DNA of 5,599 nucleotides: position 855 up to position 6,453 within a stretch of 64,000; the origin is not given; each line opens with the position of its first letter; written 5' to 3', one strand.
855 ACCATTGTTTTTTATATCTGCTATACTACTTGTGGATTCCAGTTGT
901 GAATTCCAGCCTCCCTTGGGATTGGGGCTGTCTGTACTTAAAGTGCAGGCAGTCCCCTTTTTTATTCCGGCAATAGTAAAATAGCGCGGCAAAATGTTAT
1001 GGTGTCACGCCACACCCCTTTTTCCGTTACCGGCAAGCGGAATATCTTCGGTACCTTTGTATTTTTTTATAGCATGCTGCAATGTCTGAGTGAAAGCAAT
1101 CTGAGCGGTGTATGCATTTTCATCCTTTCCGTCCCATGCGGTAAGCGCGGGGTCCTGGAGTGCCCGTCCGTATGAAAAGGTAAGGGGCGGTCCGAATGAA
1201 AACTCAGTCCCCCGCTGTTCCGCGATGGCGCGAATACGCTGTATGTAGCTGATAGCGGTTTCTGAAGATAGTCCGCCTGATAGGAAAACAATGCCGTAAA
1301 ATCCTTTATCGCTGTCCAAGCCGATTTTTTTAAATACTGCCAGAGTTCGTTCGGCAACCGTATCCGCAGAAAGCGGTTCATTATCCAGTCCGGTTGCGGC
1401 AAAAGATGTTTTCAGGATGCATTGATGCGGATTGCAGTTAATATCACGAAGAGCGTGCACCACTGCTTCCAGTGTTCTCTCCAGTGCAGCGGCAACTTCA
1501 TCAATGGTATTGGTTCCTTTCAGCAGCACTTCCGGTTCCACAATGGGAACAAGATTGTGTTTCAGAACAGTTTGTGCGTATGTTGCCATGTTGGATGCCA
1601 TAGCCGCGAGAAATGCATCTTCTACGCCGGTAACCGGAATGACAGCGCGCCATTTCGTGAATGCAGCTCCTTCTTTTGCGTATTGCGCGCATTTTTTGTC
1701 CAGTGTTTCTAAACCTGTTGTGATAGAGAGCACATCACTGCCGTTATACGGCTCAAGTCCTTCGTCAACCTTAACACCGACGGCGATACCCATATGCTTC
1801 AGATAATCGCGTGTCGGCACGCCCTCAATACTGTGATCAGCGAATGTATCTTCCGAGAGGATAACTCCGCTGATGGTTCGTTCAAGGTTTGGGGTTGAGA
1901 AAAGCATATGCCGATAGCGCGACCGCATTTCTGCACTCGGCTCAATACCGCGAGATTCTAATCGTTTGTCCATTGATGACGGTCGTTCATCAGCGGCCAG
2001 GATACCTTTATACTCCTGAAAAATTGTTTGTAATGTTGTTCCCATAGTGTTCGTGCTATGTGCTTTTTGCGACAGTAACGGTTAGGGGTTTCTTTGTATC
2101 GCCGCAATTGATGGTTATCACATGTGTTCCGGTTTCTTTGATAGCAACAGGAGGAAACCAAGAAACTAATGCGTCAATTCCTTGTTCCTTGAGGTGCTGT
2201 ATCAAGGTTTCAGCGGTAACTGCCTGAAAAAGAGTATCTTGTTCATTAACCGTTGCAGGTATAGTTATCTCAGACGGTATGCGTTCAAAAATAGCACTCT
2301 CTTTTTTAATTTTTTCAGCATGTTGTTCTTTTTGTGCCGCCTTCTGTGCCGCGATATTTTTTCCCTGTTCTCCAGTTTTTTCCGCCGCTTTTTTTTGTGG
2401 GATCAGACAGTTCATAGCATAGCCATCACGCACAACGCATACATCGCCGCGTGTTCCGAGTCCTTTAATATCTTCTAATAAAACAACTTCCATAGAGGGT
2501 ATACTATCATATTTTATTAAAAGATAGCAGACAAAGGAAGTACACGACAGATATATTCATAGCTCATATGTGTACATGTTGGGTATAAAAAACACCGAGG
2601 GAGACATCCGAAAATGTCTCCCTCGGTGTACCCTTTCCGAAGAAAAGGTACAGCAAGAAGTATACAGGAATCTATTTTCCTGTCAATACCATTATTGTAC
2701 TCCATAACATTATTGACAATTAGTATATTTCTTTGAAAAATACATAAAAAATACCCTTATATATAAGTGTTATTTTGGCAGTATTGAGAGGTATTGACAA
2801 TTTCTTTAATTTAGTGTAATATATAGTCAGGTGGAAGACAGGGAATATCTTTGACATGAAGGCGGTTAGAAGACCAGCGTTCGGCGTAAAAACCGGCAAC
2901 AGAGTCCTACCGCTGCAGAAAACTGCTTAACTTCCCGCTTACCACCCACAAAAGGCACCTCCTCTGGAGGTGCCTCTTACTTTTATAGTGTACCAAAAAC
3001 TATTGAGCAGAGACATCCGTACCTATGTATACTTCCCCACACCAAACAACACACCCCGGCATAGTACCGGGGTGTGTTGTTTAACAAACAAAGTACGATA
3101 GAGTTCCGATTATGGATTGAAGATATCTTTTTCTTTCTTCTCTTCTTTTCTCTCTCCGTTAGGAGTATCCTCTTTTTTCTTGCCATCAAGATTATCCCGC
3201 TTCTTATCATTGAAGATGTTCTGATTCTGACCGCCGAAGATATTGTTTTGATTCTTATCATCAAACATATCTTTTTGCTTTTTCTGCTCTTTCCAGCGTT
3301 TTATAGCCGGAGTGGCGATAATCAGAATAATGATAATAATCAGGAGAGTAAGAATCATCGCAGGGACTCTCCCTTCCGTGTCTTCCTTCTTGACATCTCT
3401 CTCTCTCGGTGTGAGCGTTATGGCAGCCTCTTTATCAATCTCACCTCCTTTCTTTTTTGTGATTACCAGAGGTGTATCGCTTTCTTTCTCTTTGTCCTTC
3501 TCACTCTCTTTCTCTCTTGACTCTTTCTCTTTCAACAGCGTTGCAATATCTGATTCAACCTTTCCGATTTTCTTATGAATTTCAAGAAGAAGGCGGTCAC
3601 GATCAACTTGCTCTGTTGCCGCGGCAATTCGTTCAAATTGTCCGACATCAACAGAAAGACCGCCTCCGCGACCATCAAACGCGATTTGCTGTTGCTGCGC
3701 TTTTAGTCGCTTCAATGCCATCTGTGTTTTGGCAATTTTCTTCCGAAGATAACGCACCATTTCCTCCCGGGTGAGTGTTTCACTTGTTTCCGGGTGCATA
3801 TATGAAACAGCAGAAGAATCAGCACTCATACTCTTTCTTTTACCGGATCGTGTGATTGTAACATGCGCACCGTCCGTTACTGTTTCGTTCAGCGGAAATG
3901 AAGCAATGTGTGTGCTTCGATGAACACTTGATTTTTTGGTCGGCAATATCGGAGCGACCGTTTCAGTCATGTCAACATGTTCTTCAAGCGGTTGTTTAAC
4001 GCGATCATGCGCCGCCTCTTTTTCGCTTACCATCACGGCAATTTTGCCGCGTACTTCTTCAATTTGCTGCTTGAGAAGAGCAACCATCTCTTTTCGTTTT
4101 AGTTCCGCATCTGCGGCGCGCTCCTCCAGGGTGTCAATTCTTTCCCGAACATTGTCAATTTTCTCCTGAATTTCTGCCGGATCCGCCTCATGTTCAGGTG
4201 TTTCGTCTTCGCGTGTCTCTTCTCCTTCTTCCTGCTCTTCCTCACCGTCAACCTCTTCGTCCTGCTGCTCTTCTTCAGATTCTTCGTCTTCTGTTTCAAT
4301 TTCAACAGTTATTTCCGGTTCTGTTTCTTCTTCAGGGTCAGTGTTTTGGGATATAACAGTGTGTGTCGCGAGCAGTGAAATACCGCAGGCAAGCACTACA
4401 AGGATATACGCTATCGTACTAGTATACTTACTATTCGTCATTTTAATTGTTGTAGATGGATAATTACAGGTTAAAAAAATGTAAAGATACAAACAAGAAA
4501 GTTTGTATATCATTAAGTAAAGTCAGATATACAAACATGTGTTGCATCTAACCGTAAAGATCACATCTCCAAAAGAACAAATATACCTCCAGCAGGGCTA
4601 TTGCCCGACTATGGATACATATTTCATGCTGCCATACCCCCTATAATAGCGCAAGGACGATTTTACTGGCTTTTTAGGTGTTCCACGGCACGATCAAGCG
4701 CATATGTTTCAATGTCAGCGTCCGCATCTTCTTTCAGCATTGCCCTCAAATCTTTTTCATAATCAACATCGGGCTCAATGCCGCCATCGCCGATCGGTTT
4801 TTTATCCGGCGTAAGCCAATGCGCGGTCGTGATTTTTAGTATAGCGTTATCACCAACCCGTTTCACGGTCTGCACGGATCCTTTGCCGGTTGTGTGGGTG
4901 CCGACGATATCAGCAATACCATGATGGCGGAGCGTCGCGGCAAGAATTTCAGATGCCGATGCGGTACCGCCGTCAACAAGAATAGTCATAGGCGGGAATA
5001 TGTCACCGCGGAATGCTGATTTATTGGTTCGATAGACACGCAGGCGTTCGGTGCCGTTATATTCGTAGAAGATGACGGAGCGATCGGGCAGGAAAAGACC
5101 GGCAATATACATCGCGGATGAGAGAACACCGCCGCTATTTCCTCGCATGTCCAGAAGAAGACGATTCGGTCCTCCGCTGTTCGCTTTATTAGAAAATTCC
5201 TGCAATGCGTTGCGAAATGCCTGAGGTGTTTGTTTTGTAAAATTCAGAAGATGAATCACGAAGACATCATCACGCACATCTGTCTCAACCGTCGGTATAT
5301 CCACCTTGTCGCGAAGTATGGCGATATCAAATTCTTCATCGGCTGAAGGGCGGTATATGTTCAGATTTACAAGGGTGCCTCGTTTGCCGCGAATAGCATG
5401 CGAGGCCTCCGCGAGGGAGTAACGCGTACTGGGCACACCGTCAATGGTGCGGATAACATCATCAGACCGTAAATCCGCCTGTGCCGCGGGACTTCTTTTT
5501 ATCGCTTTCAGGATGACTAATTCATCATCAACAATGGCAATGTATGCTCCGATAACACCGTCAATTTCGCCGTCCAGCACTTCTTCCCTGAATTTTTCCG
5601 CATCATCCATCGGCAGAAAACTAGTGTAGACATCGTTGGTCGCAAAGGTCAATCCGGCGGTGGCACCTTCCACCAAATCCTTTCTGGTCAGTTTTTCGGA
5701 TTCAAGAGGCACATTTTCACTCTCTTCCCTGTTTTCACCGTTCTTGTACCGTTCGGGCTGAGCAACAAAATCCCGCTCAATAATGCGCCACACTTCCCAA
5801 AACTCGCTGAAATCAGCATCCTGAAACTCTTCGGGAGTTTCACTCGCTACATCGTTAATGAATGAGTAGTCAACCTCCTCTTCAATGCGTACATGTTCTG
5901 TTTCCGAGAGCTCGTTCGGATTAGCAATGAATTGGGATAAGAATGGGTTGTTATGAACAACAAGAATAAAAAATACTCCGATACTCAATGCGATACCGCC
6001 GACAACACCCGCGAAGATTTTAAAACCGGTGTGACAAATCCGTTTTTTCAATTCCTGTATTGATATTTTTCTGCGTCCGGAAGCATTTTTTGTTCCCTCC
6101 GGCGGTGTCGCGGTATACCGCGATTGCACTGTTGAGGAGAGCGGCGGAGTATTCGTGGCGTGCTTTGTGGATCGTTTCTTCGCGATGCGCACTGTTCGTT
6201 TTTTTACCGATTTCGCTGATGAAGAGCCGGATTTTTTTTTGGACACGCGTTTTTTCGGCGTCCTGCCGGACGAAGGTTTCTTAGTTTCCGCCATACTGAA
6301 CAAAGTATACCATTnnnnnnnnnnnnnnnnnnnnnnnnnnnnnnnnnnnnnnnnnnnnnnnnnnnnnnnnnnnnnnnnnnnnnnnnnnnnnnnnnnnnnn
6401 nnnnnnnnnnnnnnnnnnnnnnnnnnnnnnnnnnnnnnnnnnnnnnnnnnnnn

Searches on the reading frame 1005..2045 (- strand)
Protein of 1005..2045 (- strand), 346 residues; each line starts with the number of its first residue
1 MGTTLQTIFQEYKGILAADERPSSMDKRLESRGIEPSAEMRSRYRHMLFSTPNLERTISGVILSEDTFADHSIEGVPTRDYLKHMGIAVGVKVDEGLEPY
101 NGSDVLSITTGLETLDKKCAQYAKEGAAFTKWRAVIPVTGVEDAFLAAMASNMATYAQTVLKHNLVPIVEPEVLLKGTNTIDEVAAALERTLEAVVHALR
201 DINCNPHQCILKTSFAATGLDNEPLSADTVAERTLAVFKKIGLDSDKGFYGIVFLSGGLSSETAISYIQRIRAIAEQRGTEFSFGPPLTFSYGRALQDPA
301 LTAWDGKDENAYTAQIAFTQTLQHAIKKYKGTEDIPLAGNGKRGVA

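Call 22: search_protein_families(library=pfam, proteins=[window:1005-2045:-], max_evalue=0.0001)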
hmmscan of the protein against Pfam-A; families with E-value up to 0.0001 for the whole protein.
window:1005-2045:- (346 aa): 1 family
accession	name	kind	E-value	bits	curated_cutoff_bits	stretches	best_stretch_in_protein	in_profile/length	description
PF00274.25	Glycolytic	-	7.6e-73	245.7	22.2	1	4-324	5-320/349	Fructose-bisphosphate aldolase class-I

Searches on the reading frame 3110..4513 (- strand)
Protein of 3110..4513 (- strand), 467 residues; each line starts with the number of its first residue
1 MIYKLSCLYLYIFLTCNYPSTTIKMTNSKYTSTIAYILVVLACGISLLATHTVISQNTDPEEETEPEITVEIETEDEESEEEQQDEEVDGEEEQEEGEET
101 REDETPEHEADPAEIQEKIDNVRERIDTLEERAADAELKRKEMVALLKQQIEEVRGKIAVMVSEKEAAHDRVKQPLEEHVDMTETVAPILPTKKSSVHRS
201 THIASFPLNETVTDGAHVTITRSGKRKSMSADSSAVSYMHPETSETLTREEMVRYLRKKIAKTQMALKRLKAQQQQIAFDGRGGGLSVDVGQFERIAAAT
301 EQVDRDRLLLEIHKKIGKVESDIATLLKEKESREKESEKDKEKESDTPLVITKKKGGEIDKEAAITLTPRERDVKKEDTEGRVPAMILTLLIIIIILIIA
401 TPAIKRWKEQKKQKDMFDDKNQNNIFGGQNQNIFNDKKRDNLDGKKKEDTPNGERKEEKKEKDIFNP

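Call 22: search_protein_families(library=pfam, proteins=[window:3110-4513:-], max_evalue=0.0001)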
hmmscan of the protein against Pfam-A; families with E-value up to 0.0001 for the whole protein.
window:3110-4513:- (467 aa): 1 family
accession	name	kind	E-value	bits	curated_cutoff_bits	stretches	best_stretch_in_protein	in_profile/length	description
PF22251.1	PFF1_TM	-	2.1e-05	24.6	32.3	1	28-134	96-206/300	Vacuolar membrane protease, transmembrane domain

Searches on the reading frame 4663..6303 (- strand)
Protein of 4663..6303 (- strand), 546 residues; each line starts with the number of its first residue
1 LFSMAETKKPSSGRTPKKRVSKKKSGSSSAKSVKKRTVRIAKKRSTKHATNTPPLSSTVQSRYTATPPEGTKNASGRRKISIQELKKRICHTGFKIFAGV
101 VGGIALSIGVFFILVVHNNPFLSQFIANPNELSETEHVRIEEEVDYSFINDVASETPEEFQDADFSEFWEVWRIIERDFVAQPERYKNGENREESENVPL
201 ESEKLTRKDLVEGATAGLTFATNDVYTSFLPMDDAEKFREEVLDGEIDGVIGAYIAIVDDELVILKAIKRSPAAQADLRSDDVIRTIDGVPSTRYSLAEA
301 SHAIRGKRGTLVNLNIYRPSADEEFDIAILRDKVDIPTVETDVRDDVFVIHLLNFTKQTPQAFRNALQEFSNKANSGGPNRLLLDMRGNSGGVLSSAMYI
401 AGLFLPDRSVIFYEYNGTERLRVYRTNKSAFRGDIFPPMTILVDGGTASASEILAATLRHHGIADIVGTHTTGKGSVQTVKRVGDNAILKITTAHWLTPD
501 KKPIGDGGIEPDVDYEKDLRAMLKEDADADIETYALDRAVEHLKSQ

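Call 22: search_protein_families(library=pfam, proteins=[window:4663-6303:-], max_evalue=0.0001)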
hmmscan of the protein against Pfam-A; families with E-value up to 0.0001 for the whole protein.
window:4663-6303:- (546 aa): 4 families
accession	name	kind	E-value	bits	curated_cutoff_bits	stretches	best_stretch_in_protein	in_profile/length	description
PF03572.23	Peptidase_S41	-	8.2e-37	126.8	24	1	348-514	3-164/165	Peptidase family S41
PF13180.12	PDZ_2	-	4.6e-10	40.1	27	1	249-328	1-79/80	PDZ domain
PF17820.7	PDZ_6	-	2.8e-08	33.8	27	1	264-318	2-54/54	PDZ domain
PF00595.29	PDZ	-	1.4e-05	25.8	23.2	1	249-316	10-80/81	PDZ domain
